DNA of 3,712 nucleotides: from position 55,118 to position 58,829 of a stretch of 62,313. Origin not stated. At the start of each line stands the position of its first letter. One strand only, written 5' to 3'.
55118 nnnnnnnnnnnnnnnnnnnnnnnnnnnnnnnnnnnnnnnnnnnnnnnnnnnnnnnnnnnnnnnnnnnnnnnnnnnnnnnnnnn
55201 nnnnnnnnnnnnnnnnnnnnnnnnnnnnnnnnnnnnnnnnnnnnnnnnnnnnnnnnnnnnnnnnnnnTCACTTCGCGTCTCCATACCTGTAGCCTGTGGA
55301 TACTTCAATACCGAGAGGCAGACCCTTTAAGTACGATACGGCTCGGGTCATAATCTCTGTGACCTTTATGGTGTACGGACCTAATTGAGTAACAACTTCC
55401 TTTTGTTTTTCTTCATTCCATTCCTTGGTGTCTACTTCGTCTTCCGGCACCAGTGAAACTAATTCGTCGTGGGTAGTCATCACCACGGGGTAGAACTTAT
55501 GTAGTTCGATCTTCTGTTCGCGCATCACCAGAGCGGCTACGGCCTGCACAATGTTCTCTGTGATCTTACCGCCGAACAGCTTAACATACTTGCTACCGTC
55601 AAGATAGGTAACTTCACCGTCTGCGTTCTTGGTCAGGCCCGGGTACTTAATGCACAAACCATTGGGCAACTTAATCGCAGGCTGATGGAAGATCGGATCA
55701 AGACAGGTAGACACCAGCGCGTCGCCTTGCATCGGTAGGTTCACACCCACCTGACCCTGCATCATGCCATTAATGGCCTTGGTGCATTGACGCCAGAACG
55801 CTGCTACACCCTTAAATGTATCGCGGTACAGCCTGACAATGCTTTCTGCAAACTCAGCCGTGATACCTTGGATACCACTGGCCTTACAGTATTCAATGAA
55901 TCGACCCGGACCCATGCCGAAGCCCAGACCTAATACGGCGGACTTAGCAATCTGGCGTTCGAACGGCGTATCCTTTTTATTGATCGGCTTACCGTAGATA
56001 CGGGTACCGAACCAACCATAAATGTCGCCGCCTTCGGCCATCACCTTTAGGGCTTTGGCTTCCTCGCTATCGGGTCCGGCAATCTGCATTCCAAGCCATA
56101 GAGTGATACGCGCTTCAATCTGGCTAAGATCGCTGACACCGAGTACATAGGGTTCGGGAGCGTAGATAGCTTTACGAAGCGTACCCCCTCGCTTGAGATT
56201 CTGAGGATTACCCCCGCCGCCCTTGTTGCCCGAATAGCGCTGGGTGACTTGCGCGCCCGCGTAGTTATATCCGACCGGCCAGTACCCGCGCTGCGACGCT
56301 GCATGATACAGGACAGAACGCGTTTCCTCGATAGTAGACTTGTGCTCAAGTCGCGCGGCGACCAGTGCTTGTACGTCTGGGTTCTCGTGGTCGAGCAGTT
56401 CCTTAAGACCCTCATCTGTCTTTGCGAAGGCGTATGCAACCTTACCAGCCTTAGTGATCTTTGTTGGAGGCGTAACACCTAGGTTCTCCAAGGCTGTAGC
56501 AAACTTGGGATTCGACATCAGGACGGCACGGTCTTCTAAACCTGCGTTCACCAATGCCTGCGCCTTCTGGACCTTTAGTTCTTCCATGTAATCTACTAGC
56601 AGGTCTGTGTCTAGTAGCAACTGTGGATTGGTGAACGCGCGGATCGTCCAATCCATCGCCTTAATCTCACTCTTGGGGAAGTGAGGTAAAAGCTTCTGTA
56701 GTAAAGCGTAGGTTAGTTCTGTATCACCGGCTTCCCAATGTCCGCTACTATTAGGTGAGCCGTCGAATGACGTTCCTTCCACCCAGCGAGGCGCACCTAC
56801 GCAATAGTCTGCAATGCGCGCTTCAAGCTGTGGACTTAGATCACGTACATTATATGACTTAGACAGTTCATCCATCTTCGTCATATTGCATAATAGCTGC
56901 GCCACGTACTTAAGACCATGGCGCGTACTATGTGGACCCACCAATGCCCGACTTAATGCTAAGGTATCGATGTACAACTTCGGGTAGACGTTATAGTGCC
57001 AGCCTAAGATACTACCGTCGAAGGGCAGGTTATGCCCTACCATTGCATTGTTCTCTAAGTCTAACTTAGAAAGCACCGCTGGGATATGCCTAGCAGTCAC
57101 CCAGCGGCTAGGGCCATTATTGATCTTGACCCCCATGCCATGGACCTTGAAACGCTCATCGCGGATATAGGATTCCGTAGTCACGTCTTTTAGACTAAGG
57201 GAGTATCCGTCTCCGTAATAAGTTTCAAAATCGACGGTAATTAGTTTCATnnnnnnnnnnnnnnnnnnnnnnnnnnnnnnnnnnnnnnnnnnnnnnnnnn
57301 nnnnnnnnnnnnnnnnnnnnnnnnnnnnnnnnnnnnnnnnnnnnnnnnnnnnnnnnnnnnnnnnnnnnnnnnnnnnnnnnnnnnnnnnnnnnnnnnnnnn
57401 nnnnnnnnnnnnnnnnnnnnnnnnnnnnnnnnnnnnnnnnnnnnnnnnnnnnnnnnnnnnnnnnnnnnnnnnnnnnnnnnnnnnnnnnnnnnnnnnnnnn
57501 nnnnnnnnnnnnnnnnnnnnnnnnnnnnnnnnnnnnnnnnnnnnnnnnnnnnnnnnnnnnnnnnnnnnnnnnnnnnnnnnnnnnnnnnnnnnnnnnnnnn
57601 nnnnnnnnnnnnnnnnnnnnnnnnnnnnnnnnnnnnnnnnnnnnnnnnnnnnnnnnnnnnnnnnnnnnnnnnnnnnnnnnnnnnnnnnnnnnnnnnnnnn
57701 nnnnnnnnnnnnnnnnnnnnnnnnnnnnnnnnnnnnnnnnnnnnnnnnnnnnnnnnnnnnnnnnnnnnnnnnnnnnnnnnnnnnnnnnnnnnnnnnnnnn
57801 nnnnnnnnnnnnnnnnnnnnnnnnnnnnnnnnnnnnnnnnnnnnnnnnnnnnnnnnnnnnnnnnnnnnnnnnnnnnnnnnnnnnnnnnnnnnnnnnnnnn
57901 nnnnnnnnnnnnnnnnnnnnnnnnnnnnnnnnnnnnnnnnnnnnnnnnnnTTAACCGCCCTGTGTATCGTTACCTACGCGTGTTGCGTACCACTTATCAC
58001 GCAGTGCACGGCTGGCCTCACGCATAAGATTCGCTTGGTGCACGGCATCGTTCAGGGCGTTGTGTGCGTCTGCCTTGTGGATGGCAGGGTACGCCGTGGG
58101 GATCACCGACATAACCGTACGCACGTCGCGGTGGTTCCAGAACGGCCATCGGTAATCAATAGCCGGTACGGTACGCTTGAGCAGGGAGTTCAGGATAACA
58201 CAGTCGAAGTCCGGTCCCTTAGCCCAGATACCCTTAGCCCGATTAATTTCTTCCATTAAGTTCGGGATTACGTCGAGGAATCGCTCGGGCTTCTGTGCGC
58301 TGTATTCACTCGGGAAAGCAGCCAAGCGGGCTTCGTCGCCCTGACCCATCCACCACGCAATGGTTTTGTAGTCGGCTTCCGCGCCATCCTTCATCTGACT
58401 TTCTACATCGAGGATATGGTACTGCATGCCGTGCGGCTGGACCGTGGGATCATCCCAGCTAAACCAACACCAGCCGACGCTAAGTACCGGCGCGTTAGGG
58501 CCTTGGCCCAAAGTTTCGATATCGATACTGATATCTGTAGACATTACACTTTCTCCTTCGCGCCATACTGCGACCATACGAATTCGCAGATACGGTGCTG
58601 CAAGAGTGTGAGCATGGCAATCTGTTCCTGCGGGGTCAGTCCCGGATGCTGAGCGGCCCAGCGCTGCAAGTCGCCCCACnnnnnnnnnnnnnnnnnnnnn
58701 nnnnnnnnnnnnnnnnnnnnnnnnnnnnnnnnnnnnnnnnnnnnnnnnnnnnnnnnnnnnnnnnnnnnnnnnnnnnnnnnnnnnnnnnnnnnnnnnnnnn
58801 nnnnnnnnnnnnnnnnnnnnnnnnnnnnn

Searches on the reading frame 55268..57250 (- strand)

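Call 44: search_protein_families(library=pfam, proteins=[window:55268-57250:-], max_evalue=0.01)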
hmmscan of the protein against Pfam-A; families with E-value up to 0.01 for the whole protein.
window:55268-57250:- (660 aa): 2 families
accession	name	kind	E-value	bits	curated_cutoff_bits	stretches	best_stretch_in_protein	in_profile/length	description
PF00476.26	DNA_pol_A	-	7.8e-12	45.3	34.3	1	241-492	29-261/381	DNA polymerase family A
PF01612.26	DNA_pol_A_exo1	-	0.00023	21.4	23.6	1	66-134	73-140/173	3'-5' exonuclease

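Call 45: search_protein_families(library=phrogs, proteins=[window:55268-57250:-], max_evalue=0.001)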
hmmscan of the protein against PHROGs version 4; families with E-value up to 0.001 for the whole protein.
window:55268-57250:- (660 aa): 4 families
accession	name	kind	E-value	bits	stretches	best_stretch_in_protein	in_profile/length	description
phrog_17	-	DNA, RNA and nucleotide metabolism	3.4e-73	248.3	1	1-659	670-1233/1445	DNA polymerase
phrog_10285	-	DNA, RNA and nucleotide metabolism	1.1e-24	88.1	1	353-647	40-309/321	DNA polymerase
phrog_7766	-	DNA, RNA and nucleotide metabolism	3.4e-15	56.9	1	465-656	5-183/186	DNA polymerase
phrog_192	-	DNA, RNA and nucleotide metabolism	1.2e-05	25.9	1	56-123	178-247/397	DNA polymerase exonuclease subunit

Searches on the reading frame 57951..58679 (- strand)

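Call 44: search_protein_families(library=pfam, proteins=[window:57951-58679:-], max_evalue=0.01)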
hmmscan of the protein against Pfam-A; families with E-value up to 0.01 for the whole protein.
window:57951-58679:- (242 aa): 1 family
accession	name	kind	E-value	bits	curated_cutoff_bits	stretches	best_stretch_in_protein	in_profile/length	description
PF16473.11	Rv2179c-like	-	8.7e-33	113.9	27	1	49-221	2-175/177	3'-5' exoribonuclease Rv2179c-like domain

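Call 45: search_protein_families(library=phrogs, proteins=[window:57951-58679:-], max_evalue=0.001)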
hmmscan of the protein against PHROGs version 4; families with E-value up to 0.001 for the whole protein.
window:57951-58679:- (242 aa): 5 families
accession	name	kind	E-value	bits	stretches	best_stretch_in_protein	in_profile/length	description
phrog_255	-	DNA, RNA and nucleotide metabolism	6.1e-42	145.1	1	46-226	179-362/436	exonuclease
phrog_14078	-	unknown function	1.3e-16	61.9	1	43-219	77-250/264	-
phrog_20376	-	DNA, RNA and nucleotide metabolism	2.4e-11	44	1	47-220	347-517/530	exonuclease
phrog_2082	-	DNA, RNA and nucleotide metabolism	9.5e-11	41.6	1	44-219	637-809/823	exonuclease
phrog_8783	-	unknown function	6.7e-09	36.5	1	151-218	29-99/114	-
